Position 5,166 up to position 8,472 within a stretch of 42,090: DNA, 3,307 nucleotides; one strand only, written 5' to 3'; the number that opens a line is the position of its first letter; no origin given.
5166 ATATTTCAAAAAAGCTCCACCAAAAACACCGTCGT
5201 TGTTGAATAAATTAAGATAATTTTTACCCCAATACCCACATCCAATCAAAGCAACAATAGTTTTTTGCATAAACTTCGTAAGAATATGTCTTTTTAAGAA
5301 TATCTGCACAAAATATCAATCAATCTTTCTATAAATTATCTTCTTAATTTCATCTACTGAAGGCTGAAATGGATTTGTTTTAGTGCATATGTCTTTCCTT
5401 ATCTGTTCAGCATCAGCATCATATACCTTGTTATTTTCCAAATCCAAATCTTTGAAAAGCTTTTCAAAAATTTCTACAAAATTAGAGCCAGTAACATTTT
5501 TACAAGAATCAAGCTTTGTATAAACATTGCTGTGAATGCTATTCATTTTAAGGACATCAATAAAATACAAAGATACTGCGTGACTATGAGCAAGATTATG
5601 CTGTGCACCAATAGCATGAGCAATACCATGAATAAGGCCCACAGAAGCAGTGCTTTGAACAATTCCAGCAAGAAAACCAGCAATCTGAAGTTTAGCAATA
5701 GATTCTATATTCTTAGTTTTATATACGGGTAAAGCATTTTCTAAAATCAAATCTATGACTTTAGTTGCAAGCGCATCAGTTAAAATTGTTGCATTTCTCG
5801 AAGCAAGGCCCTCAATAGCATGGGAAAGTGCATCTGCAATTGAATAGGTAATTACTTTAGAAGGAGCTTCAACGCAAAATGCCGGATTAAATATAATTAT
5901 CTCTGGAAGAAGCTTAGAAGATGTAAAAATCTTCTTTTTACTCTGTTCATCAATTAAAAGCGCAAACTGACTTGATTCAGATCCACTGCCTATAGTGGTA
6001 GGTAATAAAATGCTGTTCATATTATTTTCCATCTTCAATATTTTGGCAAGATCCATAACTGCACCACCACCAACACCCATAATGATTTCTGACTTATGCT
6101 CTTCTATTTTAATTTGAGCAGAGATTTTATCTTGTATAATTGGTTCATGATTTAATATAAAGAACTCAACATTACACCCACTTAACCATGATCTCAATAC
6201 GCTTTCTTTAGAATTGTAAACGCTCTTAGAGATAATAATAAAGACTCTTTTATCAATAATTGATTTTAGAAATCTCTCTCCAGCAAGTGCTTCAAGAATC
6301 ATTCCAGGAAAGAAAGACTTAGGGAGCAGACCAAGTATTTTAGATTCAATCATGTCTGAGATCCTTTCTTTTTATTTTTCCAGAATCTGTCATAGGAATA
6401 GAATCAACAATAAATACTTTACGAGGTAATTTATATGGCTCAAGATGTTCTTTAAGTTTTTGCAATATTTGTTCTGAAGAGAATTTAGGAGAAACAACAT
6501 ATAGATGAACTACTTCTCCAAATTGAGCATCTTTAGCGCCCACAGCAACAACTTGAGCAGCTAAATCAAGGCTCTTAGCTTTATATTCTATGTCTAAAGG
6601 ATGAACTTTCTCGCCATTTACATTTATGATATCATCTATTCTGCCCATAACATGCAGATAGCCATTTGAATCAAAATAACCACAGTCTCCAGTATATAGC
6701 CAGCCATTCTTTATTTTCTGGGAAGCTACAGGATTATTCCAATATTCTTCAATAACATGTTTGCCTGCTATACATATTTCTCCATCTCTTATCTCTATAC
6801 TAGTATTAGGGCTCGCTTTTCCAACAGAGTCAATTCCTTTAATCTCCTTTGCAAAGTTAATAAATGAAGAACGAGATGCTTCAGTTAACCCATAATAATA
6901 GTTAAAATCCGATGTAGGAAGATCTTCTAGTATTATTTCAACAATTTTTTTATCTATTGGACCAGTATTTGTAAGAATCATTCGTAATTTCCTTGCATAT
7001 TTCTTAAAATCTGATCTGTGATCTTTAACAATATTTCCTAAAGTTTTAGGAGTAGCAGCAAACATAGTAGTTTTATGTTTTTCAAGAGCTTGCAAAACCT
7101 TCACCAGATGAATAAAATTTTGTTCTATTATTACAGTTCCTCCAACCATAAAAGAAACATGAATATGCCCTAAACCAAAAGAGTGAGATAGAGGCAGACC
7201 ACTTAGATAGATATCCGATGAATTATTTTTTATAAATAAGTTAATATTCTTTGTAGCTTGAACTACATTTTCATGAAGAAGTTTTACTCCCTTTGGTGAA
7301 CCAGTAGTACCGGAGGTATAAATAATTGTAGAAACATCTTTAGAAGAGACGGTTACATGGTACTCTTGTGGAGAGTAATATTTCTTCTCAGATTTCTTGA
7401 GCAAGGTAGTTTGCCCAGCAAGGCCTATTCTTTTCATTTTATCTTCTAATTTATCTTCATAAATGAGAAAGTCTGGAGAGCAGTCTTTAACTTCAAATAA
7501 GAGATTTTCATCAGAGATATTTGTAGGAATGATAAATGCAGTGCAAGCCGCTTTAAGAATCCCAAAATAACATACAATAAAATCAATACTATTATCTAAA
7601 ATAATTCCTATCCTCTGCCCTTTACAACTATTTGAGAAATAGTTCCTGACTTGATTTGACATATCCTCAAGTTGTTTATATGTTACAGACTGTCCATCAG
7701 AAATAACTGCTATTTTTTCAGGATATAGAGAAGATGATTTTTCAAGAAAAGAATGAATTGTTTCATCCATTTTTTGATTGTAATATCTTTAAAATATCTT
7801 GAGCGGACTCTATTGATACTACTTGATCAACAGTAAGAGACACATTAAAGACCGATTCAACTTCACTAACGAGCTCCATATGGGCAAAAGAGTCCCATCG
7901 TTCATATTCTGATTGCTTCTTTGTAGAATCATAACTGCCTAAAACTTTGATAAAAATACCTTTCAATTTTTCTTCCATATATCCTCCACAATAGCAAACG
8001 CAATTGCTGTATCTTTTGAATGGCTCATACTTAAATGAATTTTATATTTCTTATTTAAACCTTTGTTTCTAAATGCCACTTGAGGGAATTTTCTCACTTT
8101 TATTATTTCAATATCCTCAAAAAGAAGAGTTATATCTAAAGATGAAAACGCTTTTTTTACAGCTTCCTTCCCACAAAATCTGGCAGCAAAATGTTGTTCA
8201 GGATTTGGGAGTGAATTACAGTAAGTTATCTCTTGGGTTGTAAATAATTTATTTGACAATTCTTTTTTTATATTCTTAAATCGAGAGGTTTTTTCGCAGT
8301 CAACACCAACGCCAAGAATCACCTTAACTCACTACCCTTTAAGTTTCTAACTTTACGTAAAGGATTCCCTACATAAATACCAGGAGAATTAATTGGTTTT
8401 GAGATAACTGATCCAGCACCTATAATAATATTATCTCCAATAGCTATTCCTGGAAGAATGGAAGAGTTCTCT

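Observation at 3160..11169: Nine-gene overlapped operon for a carrier-protein-dependent, LuxE/LuxC-type acyl decoration of an amino sugar, inside an archaeal glycosylation island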

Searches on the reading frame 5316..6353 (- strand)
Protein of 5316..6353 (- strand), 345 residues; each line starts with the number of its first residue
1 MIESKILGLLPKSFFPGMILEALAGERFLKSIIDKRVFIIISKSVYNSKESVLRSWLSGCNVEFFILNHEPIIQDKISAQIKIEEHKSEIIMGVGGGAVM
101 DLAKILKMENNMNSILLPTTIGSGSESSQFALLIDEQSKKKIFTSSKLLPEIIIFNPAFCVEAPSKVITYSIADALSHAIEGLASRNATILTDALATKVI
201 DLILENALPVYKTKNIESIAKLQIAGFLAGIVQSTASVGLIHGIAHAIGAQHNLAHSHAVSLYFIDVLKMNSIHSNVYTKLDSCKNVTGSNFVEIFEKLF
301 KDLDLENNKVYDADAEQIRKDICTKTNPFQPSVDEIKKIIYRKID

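Call 4: search_protein_families(library=pfam, proteins=[window:5316-6353:-], max_evalue=0.01)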
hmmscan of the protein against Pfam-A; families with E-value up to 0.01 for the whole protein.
window:5316-6353:- (345 aa): 4 families
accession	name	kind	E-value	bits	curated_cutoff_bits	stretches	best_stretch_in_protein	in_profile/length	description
PF25137.1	ADH_Fe_C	-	4.7e-25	88.8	27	1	171-341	4-191/194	Fe-containing alcohol dehydrogenase family, C-terminal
PF00465.25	Fe-ADH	-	3.3e-17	63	31.3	1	29-157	18-168/168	Iron-containing alcohol dehydrogenase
PF13685.12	Fe-ADH_2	-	3.9e-11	43.6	28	1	28-164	13-149/149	Iron-containing alcohol dehydrogenase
PF03405.20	FA_desaturase_2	-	0.002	17.5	22.7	0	164-214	30-80/325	Fatty acid desaturase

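Call 5: search_protein_families(library=ncbifam, proteins=[window:5316-6353:-], max_evalue=0.001)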
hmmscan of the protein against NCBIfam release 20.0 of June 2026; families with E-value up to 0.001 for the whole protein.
window:5316-6353:- (345 aa): 18 families
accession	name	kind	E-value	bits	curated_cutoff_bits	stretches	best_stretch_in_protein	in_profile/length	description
NF010378.0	PRK13805.1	equivalog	5.7e-36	123.7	951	1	107-281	590-767/872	bifunctional acetaldehyde-CoA/alcohol dehydrogenase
NF041833.1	Fe_ADH_ErcA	equivalog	2.4e-31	109.2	550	1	115-339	133-377/382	alcohol dehydrogenase-like regulatory protein ErcA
NF011998.0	PRK15454.1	equivalog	2.7e-27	95.5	556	1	70-274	89-313/395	ethanolamine utilization ethanol dehydrogenase EutG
TIGR02638.1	lactal_redase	equivalog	9.1e-27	93.8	523.15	1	105-301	123-332/379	lactaldehyde reductase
TIGR03405.1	Phn_Fe-ADH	equivalog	1.7e-26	92.8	423.7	1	115-306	130-323/355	iron-containing alcohol dehydrogenase PsrA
NF007911.0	PRK10624.1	equivalog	1.8e-24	86.4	537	1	113-342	133-379/382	lactaldehyde reductase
NF007363.0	PRK09860.1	equivalog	3.4e-22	79.1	581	1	110-293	129-312/383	L-threonine dehydrogenase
NF053866.1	CholDhdGbsBBac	equivalog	3.7e-22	78.5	550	1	116-272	144-302/392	choline dehydrogenase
NF058672.1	4HyButDHCUPNE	equivalog_domain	1.3e-19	70.6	500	1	113-341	132-375/378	4-hydroxybutyrate dehydrogenase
NF050025.1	SulfAcetaldRedSarD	equivalog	2.8e-19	69.2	700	1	111-262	129-282/385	sulfoacetaldehyde reductase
NF006941.0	PRK09423.1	subfamily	1e-14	54.1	336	1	33-189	28-186/367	glycerol dehydrogenase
NF041822.1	daptide_DH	equivalog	1.2e-13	50.7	300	1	109-207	102-200/363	daptide-type RiPP biosynthesis dehydogenase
NF002022.0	PRK00843.1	equivalog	4.4e-11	42.4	413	1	25-257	25-256/350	NAD(P)-dependent glycerol-1-phosphate dehydrogenase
NF053832.1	GlycoaldRedHalo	equivalog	1.5e-10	40.8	550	1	75-188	74-185/363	glycolaldehyde reductase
TIGR04266.1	NDMA_methanol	equivalog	1.5e-08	33.9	625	1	109-285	136-318/420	NDMA-dependent methanol dehydrogenase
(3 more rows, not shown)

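Call 41: search_solved_structures(query=window:5316-6353:-, max_evalue=1e-10)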
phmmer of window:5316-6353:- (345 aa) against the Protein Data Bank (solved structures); distinct sequences matched with E-value up to 1e-10: 32.
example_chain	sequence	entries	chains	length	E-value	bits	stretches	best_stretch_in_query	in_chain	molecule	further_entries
13he_A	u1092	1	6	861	1.7e-25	93.5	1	107-280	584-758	Aldehyde-alcohol dehydrogenase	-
8uhw_A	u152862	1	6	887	1.9e-25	93.3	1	107-279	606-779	Aldehyde-alcohol dehydrogenase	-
8zrl_A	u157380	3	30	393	1.4e-23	87.2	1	90-341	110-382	NAD-dependent methanol dehydrogenase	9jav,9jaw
8zwd_B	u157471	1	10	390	4.8e-23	85.5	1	91-341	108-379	NAD(P)-dependent methanol dehydrogenase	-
3zdr_A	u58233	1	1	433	1e-22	84.4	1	107-280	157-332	ALCOHOL DEHYDROGENASE DOMAIN OF THE BIFUNCTIONAL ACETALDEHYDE DEHYDROGENASE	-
9ldl_C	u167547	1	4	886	3.2e-21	79.5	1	87-276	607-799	Aldehyde dehydrogenase family protein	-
1vhd_A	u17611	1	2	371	5.1e-20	75.5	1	29-299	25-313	alcohol dehydrogenase, iron-containing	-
1o2d_A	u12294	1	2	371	5.2e-20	75.5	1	101-299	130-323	Alcohol dehydrogenase, iron-containing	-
6scg_A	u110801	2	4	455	1.4e-19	74.1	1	104-272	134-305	Aldehyde-alcohol dehydrogenase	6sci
3owo_A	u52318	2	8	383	3.9e-19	72.6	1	90-271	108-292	Alcohol dehydrogenase 2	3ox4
6tqh_A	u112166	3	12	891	4.5e-19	72.4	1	104-272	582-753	Aldehyde-alcohol dehydrogenase | Bifunctional aldehyde-alcohol dehydrogenase AdhE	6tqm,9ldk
6ahc_A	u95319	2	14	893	4.5e-19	72.4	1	104-272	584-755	Aldehyde-alcohol dehydrogenase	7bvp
7dag_A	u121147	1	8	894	1.4e-18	70.8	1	104-272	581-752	Aldehyde-alcohol dehydrogenase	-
3bfj_A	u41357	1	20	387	2.2e-17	66.9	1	103-298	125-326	1,3-propanediol oxidoreductase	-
7qlg_AAA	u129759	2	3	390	9.1e-17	64.8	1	114-272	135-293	Lactaldehyde reductase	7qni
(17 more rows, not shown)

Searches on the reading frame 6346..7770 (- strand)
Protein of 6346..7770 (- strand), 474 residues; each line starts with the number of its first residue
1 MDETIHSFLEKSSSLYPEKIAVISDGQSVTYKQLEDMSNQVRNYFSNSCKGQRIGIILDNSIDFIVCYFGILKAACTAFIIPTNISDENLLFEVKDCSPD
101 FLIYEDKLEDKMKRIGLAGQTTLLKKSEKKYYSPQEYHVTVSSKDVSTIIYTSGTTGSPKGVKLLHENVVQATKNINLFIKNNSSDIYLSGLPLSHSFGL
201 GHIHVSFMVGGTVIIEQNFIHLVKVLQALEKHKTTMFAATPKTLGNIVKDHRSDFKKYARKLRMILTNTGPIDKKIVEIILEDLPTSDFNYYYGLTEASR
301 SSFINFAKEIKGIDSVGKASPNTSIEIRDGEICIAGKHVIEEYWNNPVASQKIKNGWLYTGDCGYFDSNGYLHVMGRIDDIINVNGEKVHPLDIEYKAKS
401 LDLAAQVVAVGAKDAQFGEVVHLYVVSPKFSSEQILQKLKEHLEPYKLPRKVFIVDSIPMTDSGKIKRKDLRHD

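Call 4: search_protein_families(library=pfam, proteins=[window:6346-7770:-], max_evalue=0.01)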
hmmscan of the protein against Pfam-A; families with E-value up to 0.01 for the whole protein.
window:6346-7770:- (474 aa): 3 families
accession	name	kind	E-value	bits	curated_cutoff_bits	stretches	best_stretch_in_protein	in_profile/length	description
PF00501.34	AMP-binding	-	3.8e-60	204.1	29.9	1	10-344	2-384/384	AMP-binding enzyme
PF13193.12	AMP-binding_C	-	1.5e-10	42.2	24.5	1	400-465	8-76/76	AMP-binding enzyme C-terminal domain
PF23562.2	AMP-binding_C_3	-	0.00034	21.4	20.8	1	379-444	2-68/124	AMP-binding enzyme C-terminal domain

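Call 5: search_protein_families(library=ncbifam, proteins=[window:6346-7770:-], max_evalue=0.001)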
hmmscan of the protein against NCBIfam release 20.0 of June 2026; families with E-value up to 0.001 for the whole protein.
window:6346-7770:- (474 aa): 106 families (the best 25 are shown)
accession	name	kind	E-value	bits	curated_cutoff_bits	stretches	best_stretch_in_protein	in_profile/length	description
NF004837.0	PRK06187.1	subfamily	6.4e-83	278.8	476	1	3-473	8-520/531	long-chain-fatty-acid--CoA ligase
NF002966.0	PRK03640.1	equivalog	8.6e-78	262.1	556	1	4-473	3-478/483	o-succinylbenzoate--CoA ligase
TIGR01923.1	menE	equivalog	2e-69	234.6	330.15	1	30-471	1-442/442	o-succinylbenzoate--CoA ligase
TIGR03098.1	ligase_PEP_1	hypoth_equivalog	1.3e-67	228.4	592.35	1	5-472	2-515/517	acyl-CoA ligase (AMP-forming), exosortase A system-associated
NF005307.0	PRK06839.1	equivalog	1.5e-64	218.5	748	1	5-471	4-489/496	o-succinylbenzoate--CoA ligase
NF005801.1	PRK07656.1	equivalog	8e-60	202.9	657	1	123-472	143-500/500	FadD3 family acyl-CoA ligase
NF006182.0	PRK08316.1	subfamily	2.3e-59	201.3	663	1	3-473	11-515/523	fatty acyl-CoA synthetase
NF006181.0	PRK08314.1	subfamily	5.9e-57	193.2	705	2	129-472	191-551/563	long-chain-fatty-acid--CoA ligase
NF009233.0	PRK12583.1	subfamily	4.2e-53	180.6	832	1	137-472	194-547/558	fatty acid CoA ligase family protein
NF005463.0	PRK07059.1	subfamily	4.7e-53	180.4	869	2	138-473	198-554/557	long-chain-fatty-acid--CoA ligase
NF052269.1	Staph_lig_FadD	equivalog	8.4e-51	172.8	650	1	8-472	5-490/499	long-chain-fatty-acid--CoA ligase FadD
NF005797.0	PRK07638.1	equivalog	2.7e-50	171.3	518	1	7-472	5-476/487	acyl-CoA synthetase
NF006523.0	PRK08974.1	equivalog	5.8e-50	169.9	884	2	130-473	192-551/561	long-chain-fatty-acid--CoA ligase FadD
NF005702.0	PRK07514.1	subfamily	6.3e-49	166.7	558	1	8-473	8-498/506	malonyl-CoA synthase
NF004758.0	PRK06087.1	equivalog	5.9e-48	163.6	736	2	132-474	176-534/548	medium-chain fatty-acid--CoA ligase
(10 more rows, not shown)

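Call 40: search_solved_structures(query=window:6346-7770:-, max_evalue=1e-30)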
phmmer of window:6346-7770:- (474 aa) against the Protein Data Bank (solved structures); distinct sequences matched with E-value up to 1e-30: 27.
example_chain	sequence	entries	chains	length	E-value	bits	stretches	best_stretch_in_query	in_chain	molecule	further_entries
5buq_A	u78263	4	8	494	6.6e-55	189.9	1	8-472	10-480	2-succinylbenzoate--CoA ligase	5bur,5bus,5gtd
5x8f_A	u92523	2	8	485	8.6e-55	189.5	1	9-472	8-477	2-succinylbenzoate--CoA ligase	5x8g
6mfy_A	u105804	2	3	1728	1.9e-46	162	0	4-471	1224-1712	Linear gramicidin synthase subunit A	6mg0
6mfz_A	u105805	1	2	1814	2.4e-46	161.7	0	4-471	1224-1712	Linear gramicidin synthase subunit A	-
9be3_A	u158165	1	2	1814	2.4e-46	161.7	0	4-471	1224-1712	Linear gramicidin synthase subunit A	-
9be4_A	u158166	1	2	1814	2.4e-46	161.7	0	4-471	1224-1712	Linear gramicidin synthase subunit A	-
9meh_A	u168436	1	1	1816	2.4e-46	161.7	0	4-471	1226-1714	Linear gramicidin synthase subunit A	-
5ie0_A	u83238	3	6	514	2.5e-46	161.6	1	3-470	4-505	Oxalate--CoA ligase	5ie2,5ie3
6qjz_A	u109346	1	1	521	8.2e-46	159.9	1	8-469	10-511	oxalyl CoA-synthetase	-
3r44_A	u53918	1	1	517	5.3e-42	147.4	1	26-472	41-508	fatty acyl CoA synthetase FADD13 (FATTY-ACYL-CoA SYNTHETASE)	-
5bsw_A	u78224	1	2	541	1.4e-41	146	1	139-472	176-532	4-coumarate--CoA ligase 2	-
5bsm_A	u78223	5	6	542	4.6e-41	144.3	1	139-472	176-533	4-coumarate--CoA ligase 2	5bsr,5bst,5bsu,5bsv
5u95_A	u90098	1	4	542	8.8e-41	143.4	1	139-472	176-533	4-coumarate--CoA ligase 2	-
3a9u_A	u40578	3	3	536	1.3e-40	142.8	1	6-472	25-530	4-coumarate--CoA ligase | 4-coumarate:CoA ligase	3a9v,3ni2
3tsy_A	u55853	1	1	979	2e-38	135.6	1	139-472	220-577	Fusion Protein 4-coumarate--CoA ligase 1, Resveratrol synthase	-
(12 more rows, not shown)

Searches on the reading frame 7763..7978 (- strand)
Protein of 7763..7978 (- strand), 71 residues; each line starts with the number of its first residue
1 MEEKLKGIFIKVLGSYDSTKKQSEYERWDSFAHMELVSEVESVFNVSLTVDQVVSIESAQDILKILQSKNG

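Call 4: search_protein_families(library=pfam, proteins=[window:7763-7978:-], max_evalue=0.01)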
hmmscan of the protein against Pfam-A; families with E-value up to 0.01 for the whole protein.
window:7763-7978:- (71 aa): 1 family
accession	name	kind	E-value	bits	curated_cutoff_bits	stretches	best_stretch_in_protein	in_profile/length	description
PF00550.31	PP-binding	-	0.0035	18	20.8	1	29-64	30-65/67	Phosphopantetheine attachment site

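Call 5: search_protein_families(library=ncbifam, proteins=[window:7763-7978:-], max_evalue=0.001)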
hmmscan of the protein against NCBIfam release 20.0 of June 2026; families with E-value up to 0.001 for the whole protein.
window:7763-7978:- (71 aa): 0 families

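Call 38: search_solved_structures(query=A2, max_evalue=0.01, show_alignments=2)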
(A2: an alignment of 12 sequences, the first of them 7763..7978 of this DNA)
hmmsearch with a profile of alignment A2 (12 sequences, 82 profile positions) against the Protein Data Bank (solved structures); distinct sequences matched with E-value up to 0.01: 49.
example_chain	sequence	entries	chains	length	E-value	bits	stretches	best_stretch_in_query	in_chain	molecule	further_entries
2lml_A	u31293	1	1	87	1.1e-12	51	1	9-81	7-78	Putative acyl carrier protein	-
2qnw_A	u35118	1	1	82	1.2e-05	28.4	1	7-79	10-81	Acyl carrier protein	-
2fq0_A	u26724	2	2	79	1.3e-05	28.3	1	7-80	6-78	acyl carrier protein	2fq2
3gzl_A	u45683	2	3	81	1.4e-05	28.3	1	7-80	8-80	Acyl carrier protein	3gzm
8gsa_A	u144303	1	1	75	2.1e-05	27.7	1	7-80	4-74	Acyl carrier protein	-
2cnr_A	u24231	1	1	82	3.1e-05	27.2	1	3-78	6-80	ACYL CARRIER PROTEIN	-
2koo_A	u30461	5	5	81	3.9e-05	26.8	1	3-78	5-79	Acyl carrier protein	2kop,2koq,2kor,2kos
2n50_A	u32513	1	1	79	4e-05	26.8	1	1-75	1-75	Acyl carrier protein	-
7e42_A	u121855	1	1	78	5.6e-05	26.3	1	1-79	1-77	Acyl carrier protein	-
6lvt_A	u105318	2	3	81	6.3e-05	26.2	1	3-79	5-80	Acyl carrier protein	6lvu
2ehs_A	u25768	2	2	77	7.4e-05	25.9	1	5-79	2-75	Acyl carrier protein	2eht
6sm4_A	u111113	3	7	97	7.6e-05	25.9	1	1-80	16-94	Acyl carrier protein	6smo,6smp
1x3o_A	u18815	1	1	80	9.8e-05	25.5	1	2-79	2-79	acyl carrier protein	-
5vcb_f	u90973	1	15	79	0.00012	25.2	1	1-79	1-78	Acyl carrier protein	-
6u0j_B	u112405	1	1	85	0.00016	24.8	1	3-80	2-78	Acyl carrier protein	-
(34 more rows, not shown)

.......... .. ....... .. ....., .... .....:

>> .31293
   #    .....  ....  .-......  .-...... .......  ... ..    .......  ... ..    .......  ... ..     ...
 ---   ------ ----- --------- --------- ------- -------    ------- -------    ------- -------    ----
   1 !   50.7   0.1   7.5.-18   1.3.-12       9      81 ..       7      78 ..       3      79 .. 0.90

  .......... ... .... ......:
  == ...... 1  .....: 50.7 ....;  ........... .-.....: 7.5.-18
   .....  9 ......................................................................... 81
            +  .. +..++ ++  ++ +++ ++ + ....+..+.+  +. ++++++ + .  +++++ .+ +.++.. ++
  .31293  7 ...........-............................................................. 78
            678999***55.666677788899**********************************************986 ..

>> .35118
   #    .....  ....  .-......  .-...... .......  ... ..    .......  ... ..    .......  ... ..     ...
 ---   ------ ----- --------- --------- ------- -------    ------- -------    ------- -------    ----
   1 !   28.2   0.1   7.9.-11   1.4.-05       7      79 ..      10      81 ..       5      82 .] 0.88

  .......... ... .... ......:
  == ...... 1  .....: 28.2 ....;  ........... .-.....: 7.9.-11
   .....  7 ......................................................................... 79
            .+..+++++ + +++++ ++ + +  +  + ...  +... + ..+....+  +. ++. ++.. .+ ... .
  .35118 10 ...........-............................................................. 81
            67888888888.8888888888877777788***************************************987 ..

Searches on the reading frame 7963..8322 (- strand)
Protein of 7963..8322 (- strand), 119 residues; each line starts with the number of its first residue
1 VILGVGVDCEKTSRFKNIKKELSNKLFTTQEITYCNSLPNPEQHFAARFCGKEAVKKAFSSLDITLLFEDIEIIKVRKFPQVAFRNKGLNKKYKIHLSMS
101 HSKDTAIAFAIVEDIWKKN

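Call 4: search_protein_families(library=pfam, proteins=[window:7963-8322:-], max_evalue=0.01)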
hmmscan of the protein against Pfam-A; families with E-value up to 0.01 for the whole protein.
window:7963-8322:- (119 aa): 1 family
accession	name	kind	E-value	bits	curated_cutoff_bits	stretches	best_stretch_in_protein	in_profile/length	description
PF01648.25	ACPS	-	1.3e-15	57.9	25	1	4-109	1-110/111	4'-phosphopantetheinyl transferase superfamily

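Call 5: search_protein_families(library=ncbifam, proteins=[window:7963-8322:-], max_evalue=0.001)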
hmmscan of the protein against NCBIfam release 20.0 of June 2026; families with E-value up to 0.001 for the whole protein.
window:7963-8322:- (119 aa): 13 families
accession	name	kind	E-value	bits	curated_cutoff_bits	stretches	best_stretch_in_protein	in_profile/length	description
TIGR00556.1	pantethn_trn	domain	1.7e-18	66.9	45.35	1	1-113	1-126/128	phosphopantetheine--protein transferase domain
NF000832.0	PRK00070.3-2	equivalog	1.8e-15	57.3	107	1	1-113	1-115/116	holo-ACP synthase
NF011250.0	PRK14656.1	equivalog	3.9e-15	56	175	1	1-114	1-125/126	holo-[acyl-carrier-protein] synthase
NF011253.0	PRK14659.1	equivalog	2.1e-14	54.2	156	1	1-112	1-119/123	holo-[acyl-carrier-protein] synthase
NF011256.0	PRK14662.1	equivalog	4.6e-13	49.6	150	1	1-114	1-119/123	4'-phosphopantetheinyl transferase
NF011254.0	PRK14660.1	equivalog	1.7e-12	47.4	195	1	1-114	1-125/125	holo-[acyl-carrier-protein] synthase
TIGR00516.1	acpS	equivalog_domain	8.3e-12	45.5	59.8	1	1-114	1-122/125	holo-ACP synthase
NF000835.0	PRK00070.4-1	equivalog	4.5e-11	43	128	1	1-113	1-112/115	holo-ACP synthase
NF000831.0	PRK00070.3-1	equivalog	9.6e-11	41.7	124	1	2-114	3-129/130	holo-ACP synthase AcpS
NF011251.0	PRK14657.1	equivalog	4e-10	39.8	165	1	1-113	1-122/123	holo-[acyl-carrier-protein] synthase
NF011257.0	PRK14663.1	equivalog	7.6e-09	35.6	186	1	18-113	20-118/123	holo-[acyl-carrier-protein] synthase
NF011255.0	PRK14661.1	equivalog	5.9e-05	23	209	1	1-113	1-108/169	holo-[acyl-carrier-protein] synthase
NF011252.0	PRK14658.1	equivalog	0.0002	21.4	149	1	20-107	20-104/115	holo-ACP synthase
